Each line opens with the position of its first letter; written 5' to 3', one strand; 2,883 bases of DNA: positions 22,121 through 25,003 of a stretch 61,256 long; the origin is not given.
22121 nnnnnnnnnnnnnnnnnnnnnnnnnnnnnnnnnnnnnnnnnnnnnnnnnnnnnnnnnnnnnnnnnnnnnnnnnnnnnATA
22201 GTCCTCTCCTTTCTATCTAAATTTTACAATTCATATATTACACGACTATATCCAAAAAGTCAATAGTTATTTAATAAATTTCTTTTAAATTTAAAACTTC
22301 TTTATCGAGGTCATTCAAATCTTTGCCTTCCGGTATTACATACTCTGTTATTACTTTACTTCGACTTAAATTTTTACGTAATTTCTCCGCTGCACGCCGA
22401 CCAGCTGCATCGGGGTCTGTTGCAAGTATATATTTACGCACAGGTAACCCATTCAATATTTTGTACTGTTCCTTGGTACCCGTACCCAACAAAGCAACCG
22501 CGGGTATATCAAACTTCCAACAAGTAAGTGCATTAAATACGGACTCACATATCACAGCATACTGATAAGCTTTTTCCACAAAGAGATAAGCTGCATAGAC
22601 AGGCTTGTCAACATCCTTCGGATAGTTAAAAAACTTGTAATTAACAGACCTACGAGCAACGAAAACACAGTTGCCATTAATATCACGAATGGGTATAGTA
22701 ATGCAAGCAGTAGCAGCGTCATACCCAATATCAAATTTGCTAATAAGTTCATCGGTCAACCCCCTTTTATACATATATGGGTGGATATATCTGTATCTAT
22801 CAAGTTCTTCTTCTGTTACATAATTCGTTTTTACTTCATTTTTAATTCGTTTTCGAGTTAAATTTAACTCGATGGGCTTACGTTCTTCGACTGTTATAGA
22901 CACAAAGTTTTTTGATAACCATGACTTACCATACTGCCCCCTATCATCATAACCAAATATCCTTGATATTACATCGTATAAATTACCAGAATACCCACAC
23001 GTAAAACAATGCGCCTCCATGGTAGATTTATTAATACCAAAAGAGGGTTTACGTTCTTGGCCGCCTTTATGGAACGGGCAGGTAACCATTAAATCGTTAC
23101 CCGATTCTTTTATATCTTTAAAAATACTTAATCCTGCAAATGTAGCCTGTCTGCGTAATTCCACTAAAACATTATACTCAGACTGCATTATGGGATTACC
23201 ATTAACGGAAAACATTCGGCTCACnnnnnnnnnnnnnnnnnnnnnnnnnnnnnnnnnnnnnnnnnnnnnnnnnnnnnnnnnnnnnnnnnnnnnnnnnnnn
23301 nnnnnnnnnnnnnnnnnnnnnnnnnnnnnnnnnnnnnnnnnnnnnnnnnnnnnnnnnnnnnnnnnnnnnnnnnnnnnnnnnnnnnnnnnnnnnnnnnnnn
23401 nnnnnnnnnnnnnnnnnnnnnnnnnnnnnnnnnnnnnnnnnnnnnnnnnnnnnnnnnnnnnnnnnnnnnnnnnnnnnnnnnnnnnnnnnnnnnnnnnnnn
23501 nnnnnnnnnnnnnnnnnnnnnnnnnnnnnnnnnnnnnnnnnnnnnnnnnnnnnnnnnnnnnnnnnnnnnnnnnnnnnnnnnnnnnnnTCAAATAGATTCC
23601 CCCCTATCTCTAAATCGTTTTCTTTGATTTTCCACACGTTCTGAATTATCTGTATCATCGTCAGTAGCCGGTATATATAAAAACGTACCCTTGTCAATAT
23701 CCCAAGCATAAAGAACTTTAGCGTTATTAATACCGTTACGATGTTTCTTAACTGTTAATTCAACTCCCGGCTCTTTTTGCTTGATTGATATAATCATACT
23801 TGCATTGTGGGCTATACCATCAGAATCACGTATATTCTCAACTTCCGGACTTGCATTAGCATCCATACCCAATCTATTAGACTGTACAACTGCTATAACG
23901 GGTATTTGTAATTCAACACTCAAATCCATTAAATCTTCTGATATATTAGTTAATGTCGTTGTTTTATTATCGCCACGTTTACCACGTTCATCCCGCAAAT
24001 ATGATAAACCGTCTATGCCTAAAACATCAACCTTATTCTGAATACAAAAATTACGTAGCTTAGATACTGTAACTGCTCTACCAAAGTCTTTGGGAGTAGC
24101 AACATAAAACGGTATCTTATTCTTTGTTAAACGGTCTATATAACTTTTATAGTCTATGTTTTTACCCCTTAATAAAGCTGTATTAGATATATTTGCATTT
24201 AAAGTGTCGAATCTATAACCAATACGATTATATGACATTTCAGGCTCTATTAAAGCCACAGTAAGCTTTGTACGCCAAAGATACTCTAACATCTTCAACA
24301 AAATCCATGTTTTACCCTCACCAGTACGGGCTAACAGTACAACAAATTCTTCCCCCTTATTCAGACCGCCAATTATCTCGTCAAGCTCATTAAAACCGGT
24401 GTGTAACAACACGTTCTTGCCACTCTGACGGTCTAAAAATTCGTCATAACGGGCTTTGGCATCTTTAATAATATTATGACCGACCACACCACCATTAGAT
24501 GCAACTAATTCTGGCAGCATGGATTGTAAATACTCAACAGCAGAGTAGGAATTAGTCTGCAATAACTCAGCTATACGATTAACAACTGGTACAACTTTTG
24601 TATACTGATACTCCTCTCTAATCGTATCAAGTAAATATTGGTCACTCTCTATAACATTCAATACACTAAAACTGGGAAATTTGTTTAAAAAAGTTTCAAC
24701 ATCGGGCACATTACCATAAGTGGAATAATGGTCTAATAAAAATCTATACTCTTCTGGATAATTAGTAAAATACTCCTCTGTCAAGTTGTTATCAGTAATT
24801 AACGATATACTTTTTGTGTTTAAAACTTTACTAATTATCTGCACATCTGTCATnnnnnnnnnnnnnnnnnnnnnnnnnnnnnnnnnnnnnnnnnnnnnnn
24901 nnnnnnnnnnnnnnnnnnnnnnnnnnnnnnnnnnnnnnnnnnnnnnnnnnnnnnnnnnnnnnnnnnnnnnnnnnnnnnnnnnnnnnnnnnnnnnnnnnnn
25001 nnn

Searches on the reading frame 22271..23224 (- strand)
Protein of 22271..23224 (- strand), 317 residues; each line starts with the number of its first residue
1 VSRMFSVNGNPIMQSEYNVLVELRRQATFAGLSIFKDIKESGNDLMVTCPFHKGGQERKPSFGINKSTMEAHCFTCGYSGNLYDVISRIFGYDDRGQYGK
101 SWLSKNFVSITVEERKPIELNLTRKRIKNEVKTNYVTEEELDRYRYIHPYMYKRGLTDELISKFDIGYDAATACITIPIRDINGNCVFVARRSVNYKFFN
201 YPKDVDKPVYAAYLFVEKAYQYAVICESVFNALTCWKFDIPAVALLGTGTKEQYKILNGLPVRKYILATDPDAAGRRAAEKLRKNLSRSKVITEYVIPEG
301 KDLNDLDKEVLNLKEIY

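Call 55: search_protein_families(library=phrogs, proteins=[window:22271-23224:-], max_evalue=0.00001)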
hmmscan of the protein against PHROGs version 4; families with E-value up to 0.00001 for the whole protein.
window:22271-23224:- (317 aa): 6 families
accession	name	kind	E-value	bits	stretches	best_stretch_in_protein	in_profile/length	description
phrog_47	-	DNA, RNA and nucleotide metabolism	1.6e-49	170.3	1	39-309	45-324/947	DNA primase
phrog_6444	-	DNA, RNA and nucleotide metabolism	3.1e-23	83.4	2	38-170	29-162/577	DNA primase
phrog_239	-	DNA, RNA and nucleotide metabolism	9.2e-13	49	1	36-316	32-304/801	DNA primase/helicase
phrog_849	-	DNA, RNA and nucleotide metabolism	1.2e-10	41.9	1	147-308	149-329/435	DNA primase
phrog_11992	-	unknown function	2.5e-08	35.4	1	45-147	28-126/177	-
phrog_18097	-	DNA, RNA and nucleotide metabolism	7.8e-07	29.9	1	37-95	25-80/199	DNA primase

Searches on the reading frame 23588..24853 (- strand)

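Call 55: search_protein_families(library=phrogs, proteins=[window:23588-24853:-], max_evalue=0.00001)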
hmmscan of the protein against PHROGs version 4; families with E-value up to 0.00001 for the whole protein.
window:23588-24853:- (421 aa): 3 families
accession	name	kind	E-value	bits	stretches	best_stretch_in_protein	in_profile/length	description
phrog_19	-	DNA, RNA and nucleotide metabolism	6.9e-56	191.3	1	3-413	164-597/621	DnaB-like replicative helicase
phrog_239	-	DNA, RNA and nucleotide metabolism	6.5e-15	56.1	1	98-410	305-616/801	DNA primase/helicase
phrog_243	-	DNA, RNA and nucleotide metabolism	1.4e-09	38.4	1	152-376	20-246/273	DnaB-like replicative helicase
